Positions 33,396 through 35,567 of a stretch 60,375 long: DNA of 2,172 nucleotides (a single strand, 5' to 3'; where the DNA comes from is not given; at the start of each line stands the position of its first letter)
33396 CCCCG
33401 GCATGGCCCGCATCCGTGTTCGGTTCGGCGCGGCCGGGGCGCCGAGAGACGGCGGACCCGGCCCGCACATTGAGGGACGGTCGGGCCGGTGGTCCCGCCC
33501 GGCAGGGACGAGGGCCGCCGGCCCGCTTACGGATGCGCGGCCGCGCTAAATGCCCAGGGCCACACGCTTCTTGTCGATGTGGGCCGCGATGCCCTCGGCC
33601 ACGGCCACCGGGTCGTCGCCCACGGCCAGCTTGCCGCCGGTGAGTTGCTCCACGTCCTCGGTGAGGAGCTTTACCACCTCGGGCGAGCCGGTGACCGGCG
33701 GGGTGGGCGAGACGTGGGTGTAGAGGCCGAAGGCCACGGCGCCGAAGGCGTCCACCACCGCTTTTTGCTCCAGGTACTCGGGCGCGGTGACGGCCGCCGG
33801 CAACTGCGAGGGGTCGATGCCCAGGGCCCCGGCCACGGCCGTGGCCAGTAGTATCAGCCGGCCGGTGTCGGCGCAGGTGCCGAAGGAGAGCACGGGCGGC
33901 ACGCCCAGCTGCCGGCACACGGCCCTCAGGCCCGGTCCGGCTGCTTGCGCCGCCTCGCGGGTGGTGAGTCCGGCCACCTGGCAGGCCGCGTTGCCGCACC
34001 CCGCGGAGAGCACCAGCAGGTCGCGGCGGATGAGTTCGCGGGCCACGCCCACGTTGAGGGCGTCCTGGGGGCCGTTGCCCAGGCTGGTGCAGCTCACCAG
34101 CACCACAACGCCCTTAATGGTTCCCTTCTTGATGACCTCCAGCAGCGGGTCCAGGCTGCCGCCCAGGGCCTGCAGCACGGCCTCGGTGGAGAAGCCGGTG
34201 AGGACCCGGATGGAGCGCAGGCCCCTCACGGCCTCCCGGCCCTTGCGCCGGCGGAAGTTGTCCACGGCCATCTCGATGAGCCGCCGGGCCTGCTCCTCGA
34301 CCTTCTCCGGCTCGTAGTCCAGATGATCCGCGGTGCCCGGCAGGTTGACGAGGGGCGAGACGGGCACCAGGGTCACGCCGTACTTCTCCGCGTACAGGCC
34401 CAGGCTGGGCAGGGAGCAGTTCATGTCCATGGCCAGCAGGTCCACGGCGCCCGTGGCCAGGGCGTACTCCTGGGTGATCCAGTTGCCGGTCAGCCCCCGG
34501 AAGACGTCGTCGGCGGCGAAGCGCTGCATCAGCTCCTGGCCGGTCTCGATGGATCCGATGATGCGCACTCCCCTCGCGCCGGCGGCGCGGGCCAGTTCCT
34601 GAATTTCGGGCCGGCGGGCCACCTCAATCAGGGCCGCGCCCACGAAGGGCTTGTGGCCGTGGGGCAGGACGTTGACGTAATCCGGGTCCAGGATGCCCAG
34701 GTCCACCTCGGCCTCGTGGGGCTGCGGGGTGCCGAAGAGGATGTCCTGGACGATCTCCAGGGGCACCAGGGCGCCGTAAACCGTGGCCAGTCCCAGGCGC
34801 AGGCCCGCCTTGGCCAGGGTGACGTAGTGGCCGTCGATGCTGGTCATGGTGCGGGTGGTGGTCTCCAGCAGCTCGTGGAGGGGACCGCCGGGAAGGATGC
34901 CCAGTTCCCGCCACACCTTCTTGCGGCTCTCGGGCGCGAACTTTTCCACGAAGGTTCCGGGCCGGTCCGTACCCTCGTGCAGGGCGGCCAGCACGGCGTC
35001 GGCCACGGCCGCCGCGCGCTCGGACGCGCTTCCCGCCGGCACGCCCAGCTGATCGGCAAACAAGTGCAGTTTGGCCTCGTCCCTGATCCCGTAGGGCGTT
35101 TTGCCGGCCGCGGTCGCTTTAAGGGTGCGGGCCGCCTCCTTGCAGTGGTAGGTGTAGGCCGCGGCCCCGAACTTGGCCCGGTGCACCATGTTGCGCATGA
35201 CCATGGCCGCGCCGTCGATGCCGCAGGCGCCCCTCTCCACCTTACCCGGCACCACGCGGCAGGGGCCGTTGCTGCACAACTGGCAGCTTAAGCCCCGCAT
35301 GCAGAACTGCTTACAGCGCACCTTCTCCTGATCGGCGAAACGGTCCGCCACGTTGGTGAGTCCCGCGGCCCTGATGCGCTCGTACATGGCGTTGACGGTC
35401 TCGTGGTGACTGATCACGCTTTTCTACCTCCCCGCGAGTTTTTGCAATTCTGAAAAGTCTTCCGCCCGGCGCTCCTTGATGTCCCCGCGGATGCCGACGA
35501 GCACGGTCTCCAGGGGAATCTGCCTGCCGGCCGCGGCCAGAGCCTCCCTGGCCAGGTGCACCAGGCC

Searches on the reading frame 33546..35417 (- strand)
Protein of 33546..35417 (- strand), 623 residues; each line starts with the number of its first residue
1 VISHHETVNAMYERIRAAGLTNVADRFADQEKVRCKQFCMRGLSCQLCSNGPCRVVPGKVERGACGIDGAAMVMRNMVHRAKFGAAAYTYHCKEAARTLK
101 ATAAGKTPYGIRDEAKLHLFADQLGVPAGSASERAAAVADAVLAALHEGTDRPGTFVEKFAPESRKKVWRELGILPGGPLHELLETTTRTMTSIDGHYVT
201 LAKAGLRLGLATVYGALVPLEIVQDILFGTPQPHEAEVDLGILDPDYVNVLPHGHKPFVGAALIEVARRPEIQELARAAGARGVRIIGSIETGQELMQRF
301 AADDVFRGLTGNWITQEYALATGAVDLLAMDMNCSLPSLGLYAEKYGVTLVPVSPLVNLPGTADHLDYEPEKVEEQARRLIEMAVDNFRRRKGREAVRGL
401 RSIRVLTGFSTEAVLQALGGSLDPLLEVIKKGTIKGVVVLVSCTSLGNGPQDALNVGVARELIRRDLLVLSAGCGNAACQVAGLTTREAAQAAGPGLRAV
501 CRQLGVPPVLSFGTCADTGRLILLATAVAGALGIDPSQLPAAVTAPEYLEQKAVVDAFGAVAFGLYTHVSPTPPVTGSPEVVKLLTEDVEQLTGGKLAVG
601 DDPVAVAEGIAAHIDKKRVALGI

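Call 6: search_protein_families(library=pfam, proteins=[window:33546-35417:-])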
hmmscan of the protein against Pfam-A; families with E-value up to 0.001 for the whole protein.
window:33546-35417:- (623 aa): 1 family
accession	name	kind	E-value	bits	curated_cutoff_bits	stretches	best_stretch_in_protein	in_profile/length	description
PF03063.25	Prismane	-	4.2e-144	481.4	27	1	44-603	2-512/513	Prismane/CO dehydrogenase family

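Call 8: search_protein_families(library=ncbifam, proteins=[window:33546-35417:-], max_evalue=0.01)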
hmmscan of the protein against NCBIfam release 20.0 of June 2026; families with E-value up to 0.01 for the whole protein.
window:33546-35417:- (623 aa): 4 families
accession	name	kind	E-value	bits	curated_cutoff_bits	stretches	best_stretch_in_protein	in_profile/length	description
TIGR01702.1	CO_DH_cata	equivalog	1.7e-229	763.1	478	1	3-623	1-621/621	anaerobic carbon-monoxide dehydrogenase catalytic subunit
TIGR01703.1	hybrid_clust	equivalog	2.5e-11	42.8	360.8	1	401-589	341-506/522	hydroxylamine reductase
NF003658.0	PRK05290.1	equivalog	1e-10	40.9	367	1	330-588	304-527/546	hydroxylamine reductase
TIGR00314.1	cdhA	equivalog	3.9e-07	28.3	781.3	1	45-100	66-119/784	CO dehydrogenase/acetyl-CoA synthase complex subunit alpha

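Call 27: search_solved_structures(query=window:33546-35417:-, max_evalue=1e-20, show_alignments=3)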
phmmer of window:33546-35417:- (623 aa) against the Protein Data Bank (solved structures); distinct sequences matched with E-value up to 1e-20: 36.
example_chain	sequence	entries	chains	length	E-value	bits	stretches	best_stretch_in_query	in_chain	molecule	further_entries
7b7q_A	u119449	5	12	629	6.8e-224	748.2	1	3-623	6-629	Carbon monoxide dehydrogenase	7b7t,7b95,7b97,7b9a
6t7j_B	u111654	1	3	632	2.4e-121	409.6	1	9-622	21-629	Carbon monoxide dehydrogenase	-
6b6v_A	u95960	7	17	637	5.6e-118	398.5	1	7-623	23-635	Carbon monoxide dehydrogenase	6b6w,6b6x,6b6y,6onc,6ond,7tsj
6dc2_A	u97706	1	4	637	7e-118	398.1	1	7-623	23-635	Carbon monoxide dehydrogenase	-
6ons_A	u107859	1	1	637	2.6e-116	393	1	7-623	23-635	Carbon monoxide dehydrogenase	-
6vwy_A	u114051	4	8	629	4.7e-116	392.1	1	7-623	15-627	Carbon monoxide dehydrogenase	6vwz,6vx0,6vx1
6elq_X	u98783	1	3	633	1.8e-113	383.6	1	8-622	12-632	Carbon Monoxide Dehydrogenase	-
7zx3_X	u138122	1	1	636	3.2e-105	356.3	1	6-623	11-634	Carbon monoxide dehydrogenase 2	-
9tox_X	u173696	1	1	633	3.5e-105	356.2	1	6-623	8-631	Carbon monoxide dehydrogenase 2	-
7err_A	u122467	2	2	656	4e-105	356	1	6-623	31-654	Carbon monoxide dehydrogenase 2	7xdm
7xdn_A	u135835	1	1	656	5.9e-105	355.5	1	6-623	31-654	Carbon monoxide dehydrogenase 2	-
7zx5_X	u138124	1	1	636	1.3e-104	354.3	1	6-623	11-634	Carbon monoxide dehydrogenase 2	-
9iyo_A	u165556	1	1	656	2e-104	353.7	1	6-623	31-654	Carbon monoxide dehydrogenase 2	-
7zy1_X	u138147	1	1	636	2.1e-104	353.6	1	6-623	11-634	Carbon monoxide dehydrogenase 2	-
7xdp_A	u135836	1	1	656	2.3e-104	353.5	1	6-623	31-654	Carbon monoxide dehydrogenase 2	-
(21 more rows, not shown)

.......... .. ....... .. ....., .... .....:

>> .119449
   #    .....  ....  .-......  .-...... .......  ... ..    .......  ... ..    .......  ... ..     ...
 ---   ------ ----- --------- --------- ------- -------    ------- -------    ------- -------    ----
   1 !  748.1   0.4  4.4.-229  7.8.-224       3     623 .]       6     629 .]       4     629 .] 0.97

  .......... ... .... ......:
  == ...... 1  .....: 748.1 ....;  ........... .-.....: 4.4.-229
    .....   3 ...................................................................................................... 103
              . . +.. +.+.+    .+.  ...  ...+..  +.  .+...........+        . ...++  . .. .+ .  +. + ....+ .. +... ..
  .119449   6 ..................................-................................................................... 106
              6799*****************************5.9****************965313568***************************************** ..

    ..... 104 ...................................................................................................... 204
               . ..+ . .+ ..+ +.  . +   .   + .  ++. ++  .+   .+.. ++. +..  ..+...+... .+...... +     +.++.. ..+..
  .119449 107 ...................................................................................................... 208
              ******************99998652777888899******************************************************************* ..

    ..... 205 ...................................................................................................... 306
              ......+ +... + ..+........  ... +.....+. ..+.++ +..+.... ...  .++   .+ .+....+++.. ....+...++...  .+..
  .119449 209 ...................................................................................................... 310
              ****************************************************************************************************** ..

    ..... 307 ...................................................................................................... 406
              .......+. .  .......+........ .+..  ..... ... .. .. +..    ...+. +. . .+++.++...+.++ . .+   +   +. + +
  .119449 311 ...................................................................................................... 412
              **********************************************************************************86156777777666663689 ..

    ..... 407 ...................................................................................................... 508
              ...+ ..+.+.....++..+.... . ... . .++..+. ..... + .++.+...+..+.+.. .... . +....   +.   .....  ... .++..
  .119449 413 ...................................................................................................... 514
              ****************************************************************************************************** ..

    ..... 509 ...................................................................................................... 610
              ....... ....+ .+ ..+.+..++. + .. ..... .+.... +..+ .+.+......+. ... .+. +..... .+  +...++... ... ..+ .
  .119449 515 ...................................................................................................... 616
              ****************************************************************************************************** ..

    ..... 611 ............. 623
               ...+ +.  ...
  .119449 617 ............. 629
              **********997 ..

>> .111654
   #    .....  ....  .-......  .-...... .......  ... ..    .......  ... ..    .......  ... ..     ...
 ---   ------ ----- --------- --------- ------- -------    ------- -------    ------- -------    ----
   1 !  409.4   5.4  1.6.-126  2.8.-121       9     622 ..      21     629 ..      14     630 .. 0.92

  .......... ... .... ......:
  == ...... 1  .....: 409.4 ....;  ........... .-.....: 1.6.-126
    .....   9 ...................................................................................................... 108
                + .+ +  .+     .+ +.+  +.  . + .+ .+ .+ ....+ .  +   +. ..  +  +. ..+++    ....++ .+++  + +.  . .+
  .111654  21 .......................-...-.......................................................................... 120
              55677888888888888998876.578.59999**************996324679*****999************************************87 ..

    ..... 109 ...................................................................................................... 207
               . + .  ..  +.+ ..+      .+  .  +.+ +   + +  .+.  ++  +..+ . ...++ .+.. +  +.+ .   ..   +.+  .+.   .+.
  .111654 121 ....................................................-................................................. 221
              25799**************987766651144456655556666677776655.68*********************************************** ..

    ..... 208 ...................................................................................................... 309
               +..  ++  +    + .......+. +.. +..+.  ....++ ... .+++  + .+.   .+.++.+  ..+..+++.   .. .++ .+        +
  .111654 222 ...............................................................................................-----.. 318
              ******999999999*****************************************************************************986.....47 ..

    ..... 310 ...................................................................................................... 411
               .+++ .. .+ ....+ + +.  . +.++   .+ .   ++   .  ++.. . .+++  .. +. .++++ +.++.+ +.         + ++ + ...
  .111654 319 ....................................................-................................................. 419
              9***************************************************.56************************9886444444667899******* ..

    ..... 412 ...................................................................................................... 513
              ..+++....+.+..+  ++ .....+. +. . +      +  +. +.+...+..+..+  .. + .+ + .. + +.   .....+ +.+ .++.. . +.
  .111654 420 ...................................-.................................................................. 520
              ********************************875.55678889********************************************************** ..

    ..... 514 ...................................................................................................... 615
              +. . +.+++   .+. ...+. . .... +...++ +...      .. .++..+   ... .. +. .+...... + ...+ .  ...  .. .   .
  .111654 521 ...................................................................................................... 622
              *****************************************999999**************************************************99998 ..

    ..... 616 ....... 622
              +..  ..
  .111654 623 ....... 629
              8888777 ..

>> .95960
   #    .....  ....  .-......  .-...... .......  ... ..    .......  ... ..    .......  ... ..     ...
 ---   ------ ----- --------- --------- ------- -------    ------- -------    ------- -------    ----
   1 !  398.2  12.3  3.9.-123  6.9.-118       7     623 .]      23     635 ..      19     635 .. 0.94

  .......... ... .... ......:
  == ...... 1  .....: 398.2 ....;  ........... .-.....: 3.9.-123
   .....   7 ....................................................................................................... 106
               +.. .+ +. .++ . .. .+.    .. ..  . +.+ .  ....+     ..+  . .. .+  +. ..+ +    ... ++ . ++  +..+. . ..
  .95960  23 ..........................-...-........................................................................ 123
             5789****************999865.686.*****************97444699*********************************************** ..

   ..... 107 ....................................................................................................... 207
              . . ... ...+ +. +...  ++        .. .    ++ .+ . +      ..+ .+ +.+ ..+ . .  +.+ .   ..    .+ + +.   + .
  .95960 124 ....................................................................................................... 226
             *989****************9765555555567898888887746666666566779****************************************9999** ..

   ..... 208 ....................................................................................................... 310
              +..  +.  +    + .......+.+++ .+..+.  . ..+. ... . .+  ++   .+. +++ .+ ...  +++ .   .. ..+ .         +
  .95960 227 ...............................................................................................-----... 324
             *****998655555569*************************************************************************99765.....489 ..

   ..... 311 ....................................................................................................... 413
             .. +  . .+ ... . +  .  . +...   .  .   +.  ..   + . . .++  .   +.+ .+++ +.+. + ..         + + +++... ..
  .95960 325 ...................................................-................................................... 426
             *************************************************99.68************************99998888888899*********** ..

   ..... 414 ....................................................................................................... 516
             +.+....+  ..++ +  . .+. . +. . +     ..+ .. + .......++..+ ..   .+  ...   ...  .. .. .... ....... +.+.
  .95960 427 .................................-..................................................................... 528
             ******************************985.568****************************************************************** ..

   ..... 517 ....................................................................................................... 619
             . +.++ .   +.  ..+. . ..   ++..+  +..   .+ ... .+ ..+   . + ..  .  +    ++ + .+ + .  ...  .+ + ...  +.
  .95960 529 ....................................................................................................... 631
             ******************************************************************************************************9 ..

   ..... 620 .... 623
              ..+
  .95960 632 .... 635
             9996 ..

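Call 51: find_homologous_proteins(query=window:33546-35417:-, max_evalue=1e-100)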
Query window:33546-35417:- (623 aa): 1857 proteins with E <= 1e-100 among 8000 candidates; the best 120 are listed.
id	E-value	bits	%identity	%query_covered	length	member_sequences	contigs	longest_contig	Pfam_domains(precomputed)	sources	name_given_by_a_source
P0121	0.0e+0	1349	96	100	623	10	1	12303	PF03063.26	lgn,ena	-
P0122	0.0e+0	1162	81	100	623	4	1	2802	PF03063.26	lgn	-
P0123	0.0e+0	1127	80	98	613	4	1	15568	PF03063.26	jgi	-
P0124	2.9e-296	1002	71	100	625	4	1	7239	PF03063.26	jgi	jgi:carbon-monoxide dehydrogenase catalytic subunit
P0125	2.2e-293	993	69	100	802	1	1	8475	PF01966.29,PF03063.26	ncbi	-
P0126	1.8e-292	990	68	100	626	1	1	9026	PF03063.26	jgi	jgi:carbon-monoxide dehydrogenase catalytic subunit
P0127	3.7e-291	985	68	100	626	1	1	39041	PF03063.26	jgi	jgi:carbon-monoxide dehydrogenase catalytic subunit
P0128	1.3e-290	984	70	100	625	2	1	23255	PF03063.26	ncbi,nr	ncbi:MAG: anaerobic carbon-monoxide dehydrogenase catalytic subunit [Candidatus Desulforudis sp.]|nr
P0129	8.2e-289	978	68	100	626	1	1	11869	PF03063.26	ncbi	-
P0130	1.1e-288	977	68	100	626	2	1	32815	PF03063.26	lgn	-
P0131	1.4e-287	974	67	100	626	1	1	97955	PF03063.26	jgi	jgi:carbon-monoxide dehydrogenase catalytic subunit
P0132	2.2e-287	973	67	100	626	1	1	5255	PF03063.26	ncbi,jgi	-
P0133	2.8e-287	973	67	100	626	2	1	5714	PF03063.26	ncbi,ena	-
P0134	8.7e-284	961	67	100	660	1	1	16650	PF03063.26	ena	-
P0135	2.4e-283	960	66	100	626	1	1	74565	PF03063.26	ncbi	-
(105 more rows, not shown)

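Call 53: find_encoding_contigs(protein=P0121, flank=8000, max_places=2)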
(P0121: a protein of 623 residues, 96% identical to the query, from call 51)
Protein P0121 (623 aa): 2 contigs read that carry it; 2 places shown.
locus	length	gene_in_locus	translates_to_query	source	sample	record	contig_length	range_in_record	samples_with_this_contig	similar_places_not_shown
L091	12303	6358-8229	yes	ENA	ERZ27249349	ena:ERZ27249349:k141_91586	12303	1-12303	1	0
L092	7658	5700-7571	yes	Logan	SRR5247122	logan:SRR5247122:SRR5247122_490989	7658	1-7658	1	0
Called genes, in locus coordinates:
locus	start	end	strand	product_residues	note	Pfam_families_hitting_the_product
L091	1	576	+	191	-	?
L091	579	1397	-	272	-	PF01578:Cytochrom_C_asm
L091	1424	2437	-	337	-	PF05140:ResB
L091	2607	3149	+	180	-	PF03264:Cytochrom_NNT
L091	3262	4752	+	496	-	PF02335:Cytochrom_C552, PF14522:Cytochrome_C7 (faint)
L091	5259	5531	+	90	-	-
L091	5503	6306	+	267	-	PF00037:Fer4, PF12797:Fer4_2 (weak), PF12837:Fer4_6, PF13237:Fer4_10, PF14697:Fer4_21 (weak), PF12838:Fer4_7, PF13187:Fer4_9 (weak), PF27217:AF_0155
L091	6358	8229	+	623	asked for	PF03063:Prismane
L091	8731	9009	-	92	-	PF05016:ParE_toxin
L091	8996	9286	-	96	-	PF02604:PhdYeFM_antitox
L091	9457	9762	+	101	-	-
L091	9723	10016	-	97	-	-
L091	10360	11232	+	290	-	PF02737:3HCDH_N, PF03446:NAD_binding_2 (weak), PF00725:3HCDH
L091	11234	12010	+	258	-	PF00378:ECH_1, PF16113:ECH_2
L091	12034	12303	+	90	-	?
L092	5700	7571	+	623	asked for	PF03063:Prismane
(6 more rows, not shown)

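Call 74: find_related_loci(query=A3, collection=metagenome_contigs, flank=6000)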
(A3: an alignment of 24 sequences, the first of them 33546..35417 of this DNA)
Query A3 (623 aa) in metagenome_contigs; peptide patterns used: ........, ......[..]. (x = any residue, [..] = any of these).
600 stretches matched a pattern (row limit reached: there are more); 492 encode a relative of the query (tblastn E <= 1e-3); the best 80 are kept; 80 distinct loci.
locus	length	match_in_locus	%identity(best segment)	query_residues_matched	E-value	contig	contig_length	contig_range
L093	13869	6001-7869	96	1-623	0e+0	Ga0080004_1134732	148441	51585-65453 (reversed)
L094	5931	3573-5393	96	1-607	0e+0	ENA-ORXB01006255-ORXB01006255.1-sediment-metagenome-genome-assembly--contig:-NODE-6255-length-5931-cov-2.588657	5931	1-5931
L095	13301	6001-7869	95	1-623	0e+0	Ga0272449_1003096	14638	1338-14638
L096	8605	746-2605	72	3-623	0e+0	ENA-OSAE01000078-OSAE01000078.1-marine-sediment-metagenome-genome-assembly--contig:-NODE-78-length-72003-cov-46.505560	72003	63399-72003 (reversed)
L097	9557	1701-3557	65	2-623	0e+0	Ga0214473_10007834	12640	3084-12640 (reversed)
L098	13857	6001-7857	66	3-623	0e+0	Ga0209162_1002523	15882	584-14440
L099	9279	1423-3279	66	3-623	0e+0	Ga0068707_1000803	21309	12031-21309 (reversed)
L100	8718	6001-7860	65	2-623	0e+0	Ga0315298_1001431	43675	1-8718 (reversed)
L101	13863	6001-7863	66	1-623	0e+0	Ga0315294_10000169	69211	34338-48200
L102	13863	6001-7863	62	2-623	0e+0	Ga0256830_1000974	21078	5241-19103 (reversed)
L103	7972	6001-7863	61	2-623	0e+0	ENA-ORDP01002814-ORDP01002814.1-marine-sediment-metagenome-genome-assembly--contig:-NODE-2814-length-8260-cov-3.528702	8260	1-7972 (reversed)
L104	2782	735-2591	63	2-623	0e+0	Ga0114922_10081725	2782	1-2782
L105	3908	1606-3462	63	2-623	0e+0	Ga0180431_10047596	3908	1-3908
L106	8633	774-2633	61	2-623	0e+0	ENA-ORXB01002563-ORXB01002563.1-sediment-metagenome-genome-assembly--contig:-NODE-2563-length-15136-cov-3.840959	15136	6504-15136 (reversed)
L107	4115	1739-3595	62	2-623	0e+0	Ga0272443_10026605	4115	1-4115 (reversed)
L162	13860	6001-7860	59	2-623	0e+0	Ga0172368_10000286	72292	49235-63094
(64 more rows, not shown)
